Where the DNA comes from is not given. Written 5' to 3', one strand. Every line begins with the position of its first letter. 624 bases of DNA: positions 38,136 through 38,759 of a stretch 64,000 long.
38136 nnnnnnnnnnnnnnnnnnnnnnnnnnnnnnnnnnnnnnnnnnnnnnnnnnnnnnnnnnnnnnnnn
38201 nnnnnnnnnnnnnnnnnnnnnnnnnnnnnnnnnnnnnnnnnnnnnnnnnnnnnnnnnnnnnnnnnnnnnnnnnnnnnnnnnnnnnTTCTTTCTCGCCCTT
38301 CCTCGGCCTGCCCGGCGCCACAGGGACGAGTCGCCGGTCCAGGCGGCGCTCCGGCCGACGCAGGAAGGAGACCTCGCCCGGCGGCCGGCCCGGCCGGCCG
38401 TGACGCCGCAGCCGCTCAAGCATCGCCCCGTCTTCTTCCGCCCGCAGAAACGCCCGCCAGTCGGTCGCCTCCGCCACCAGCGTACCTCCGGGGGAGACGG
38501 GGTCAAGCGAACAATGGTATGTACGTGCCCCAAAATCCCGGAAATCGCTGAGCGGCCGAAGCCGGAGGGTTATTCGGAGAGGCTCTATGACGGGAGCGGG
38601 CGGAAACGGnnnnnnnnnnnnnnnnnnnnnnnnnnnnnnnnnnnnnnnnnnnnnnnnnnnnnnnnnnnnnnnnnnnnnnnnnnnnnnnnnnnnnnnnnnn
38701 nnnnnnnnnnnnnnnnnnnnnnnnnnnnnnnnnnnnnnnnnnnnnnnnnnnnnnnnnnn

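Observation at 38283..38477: Remnant of a RAYT/IS200-like Y1 transposase immediately downstream of nqrF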

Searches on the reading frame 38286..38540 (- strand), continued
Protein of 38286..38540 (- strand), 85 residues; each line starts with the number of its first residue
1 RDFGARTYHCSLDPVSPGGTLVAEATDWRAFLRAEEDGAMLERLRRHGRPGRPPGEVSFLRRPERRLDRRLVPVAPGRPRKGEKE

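Call 82: search_protein_families(library=ncbifam, proteins=[L002:330-998:+, L012:3530-4195:+, L008:3530-4204:+, L025:1299-1967:+, L003:1-438:+], max_evalue=0.001)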
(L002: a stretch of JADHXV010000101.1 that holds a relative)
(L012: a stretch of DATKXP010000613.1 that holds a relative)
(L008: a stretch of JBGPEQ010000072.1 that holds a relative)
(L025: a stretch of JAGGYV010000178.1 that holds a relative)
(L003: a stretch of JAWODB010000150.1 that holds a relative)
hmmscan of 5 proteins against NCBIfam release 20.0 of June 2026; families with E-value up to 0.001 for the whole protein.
L002:330-998:+ (223 aa): 1 family
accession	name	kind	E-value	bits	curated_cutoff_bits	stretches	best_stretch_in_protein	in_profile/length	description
NF047646.1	REP_Tyr_transpos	equivalog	9.8e-20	70.9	80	1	5-139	3-146/146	REP-associated tyrosine transposase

L012:3530-4195:+ (222 aa): 1 family
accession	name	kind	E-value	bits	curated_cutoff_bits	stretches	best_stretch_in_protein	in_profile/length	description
NF047646.1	REP_Tyr_transpos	equivalog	2.6e-19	69.6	80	1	4-139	2-146/146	REP-associated tyrosine transposase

L008:3530-4204:+ (225 aa): 1 family
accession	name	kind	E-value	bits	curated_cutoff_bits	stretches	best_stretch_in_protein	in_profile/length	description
NF047646.1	REP_Tyr_transpos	equivalog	9.4e-21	74.2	80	1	5-139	3-146/146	REP-associated tyrosine transposase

L025:1299-1967:+ (223 aa): 2 families
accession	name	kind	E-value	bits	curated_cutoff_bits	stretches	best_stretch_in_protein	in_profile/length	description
NF047646.1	REP_Tyr_transpos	equivalog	1.1e-20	74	80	1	5-139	3-146/146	REP-associated tyrosine transposase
NF033573.1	transpos_IS200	equivalog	0.00031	20.9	55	1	22-121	21-125/126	IS200/IS605 family transposase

L003:1-438:+ (146 aa): 1 family
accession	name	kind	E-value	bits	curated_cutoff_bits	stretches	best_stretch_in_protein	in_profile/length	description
NF047646.1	REP_Tyr_transpos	equivalog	6.8e-08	32.5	80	1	10-62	86-146/146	REP-associated tyrosine transposase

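Call 83: search_protein_families(library=pfam, proteins=[L002:330-998:+, L012:3530-4195:+, L008:3530-4204:+, L025:1299-1967:+, L003:1-438:+], max_evalue=0.001)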
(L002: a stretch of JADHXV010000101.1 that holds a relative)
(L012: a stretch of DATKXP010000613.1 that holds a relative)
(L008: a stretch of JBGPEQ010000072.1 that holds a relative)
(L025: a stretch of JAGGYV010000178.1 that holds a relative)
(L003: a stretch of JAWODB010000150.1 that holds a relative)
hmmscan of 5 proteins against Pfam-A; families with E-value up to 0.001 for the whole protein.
L002:330-998:+ (223 aa): 1 family
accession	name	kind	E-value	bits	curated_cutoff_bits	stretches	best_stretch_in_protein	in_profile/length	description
PF01797.21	Y1_Tnp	-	2.1e-11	44.4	23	1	14-123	7-121/121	Transposase IS200 like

L012:3530-4195:+ (222 aa): 1 family
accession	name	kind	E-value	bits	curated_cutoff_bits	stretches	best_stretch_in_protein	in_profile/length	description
PF01797.21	Y1_Tnp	-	1.2e-12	48.5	23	1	15-123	8-121/121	Transposase IS200 like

L008:3530-4204:+ (225 aa): 1 family
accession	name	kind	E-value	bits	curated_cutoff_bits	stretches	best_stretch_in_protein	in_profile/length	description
PF01797.21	Y1_Tnp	-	2e-10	41.2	23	1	12-121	5-119/121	Transposase IS200 like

L025:1299-1967:+ (223 aa): 1 family
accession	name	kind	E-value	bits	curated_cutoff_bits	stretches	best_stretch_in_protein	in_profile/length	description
PF01797.21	Y1_Tnp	-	1.4e-15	58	23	1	14-123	7-121/121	Transposase IS200 like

L003:1-438:+ (146 aa): 0 families

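Call 84: search_solved_structures(query=A1, max_evalue=10)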
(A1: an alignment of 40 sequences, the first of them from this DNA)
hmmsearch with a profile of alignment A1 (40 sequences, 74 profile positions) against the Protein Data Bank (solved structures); distinct sequences matched with E-value up to 10: 9.
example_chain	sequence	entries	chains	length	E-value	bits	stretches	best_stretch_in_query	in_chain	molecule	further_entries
9c9f_A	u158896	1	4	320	0.62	12.9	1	28-62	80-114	Fluoroacetate dehalogenase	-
8rdm_A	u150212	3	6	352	0.91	12.3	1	12-48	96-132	DtpM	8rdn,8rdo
6spc_n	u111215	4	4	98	0.94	12.3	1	21-44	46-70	30S ribosomal protein S14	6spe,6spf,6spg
7unr_n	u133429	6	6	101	1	12.2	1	21-44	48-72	30S ribosomal protein S14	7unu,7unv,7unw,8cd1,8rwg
5hfi_A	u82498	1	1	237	1.3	11.8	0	9-24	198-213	Uncharacterized protein, cytosolic disulfide reductase DsbM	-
5hfg_A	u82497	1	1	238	1.3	11.8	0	9-24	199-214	Uncharacterized protein, cytosolic disulfide reductase DsbM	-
2j9d_E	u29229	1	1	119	1.3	11.8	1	22-59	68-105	HYPOTHETICAL NITROGEN REGULATORY PII-LIKE PROTEIN MJ0059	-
7p52_A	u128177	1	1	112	1.4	11.7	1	22-58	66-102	Nitrogen regulatory protein GlnK1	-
2j9c_A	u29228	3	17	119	1.5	11.6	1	22-58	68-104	HYPOTHETICAL NITROGEN REGULATORY PII-LIKE PROTEIN MJ0059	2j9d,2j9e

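Call 85: search_protein_families(library=pfam, alignment_id=A1, max_evalue=1)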
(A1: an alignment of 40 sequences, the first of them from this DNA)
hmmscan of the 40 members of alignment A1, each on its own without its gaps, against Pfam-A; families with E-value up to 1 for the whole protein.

A. member 1, seq(75 aa): 0 families

B. families by the number of members that match (of 40 scanned): 7 families
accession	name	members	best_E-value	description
PF02178.24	AT_hook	4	0.014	AT hook motif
PF21775.3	PutA_1st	1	0.051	PutA, RHH domain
PF18313.7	TLP1_add_C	1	0.11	Thiolase-like protein type 1 additional C-terminal domain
PF05016.21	ParE_toxin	1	0.13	ParE toxin of type II toxin-antitoxin system, parDE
PF13625.11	Helicase_C_3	1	0.29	Helicase conserved C-terminal domain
PF13518.12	HTH_28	1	0.31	Helix-turn-helix domain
PF07533.21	BRK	1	0.36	BRK domain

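Call 90: find_encoding_contigs(protein=P0172, flank=4000, max_places=3)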
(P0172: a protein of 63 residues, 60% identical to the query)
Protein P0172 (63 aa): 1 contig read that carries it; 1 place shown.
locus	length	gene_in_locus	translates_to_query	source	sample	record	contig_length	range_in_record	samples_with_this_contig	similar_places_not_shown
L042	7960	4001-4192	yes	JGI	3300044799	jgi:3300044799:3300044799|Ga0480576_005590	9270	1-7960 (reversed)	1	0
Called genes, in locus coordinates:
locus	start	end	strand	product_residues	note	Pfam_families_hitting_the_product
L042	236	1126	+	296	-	-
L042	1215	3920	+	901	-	PF13320:GH123_cat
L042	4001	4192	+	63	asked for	-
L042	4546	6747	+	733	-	PF00069:Pkinase, PF07714:PK_Tyr_Ser-Thr, PF13374:TPR_10, PF13424:TPR_12, PF24885:TPR_NPHP3, PF13374:TPR_10, PF13424:TPR_12, PF13374:TPR_10, +14 more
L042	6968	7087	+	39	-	-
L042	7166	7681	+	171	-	-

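Call 91: find_encoding_contigs(protein=P0003, flank=4000, max_places=3)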
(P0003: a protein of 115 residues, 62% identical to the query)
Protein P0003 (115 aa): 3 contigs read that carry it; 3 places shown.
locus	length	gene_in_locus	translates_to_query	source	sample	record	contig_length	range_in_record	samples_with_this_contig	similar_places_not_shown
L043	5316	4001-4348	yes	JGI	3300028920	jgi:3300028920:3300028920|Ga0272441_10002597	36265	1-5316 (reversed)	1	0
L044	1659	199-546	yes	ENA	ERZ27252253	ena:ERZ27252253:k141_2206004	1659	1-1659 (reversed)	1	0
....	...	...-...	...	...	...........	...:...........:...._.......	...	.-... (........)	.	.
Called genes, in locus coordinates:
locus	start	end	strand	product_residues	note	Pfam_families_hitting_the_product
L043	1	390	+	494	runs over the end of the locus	-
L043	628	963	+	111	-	-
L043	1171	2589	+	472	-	PF12106:Colicin_E5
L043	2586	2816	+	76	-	-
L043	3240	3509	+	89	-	-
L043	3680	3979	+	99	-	PF01797:Y1_Tnp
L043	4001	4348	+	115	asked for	-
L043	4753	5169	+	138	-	-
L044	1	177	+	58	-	?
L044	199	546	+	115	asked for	-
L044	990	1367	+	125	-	-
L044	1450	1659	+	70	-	?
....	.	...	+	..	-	?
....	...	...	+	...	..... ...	-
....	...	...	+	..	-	?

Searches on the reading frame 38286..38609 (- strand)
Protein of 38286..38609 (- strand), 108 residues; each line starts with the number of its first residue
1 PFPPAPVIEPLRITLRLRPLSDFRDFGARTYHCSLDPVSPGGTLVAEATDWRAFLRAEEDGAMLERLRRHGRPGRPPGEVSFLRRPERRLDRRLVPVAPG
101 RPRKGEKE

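Call 8: find_homologous_proteins(query=window:38286-38609:-, max_evalue=0.01)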
Query seq(108 aa) (108 aa): 1 proteins with E <= 0.01 among 42 candidates.
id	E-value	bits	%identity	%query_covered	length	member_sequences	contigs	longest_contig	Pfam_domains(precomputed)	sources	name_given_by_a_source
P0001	5.6e-32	128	98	59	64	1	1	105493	-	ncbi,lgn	-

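Call 10: list_cluster_members(proteins=[P0001])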
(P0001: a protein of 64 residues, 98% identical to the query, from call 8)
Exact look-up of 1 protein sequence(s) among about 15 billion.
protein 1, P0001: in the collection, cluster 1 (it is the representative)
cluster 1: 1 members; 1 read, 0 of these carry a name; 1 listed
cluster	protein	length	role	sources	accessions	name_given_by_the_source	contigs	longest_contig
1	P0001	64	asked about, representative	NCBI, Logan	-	-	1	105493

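Call 11: find_encoding_contigs(protein=P0001, flank=10000, max_places=4)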
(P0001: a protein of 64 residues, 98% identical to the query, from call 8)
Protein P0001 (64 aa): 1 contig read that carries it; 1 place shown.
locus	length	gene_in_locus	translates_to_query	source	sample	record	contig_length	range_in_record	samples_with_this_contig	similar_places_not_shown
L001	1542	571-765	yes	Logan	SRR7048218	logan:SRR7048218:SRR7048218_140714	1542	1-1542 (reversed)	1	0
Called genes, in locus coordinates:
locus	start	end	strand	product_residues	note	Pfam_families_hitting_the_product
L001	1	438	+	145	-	?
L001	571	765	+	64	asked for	-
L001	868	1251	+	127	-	-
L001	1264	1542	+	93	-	?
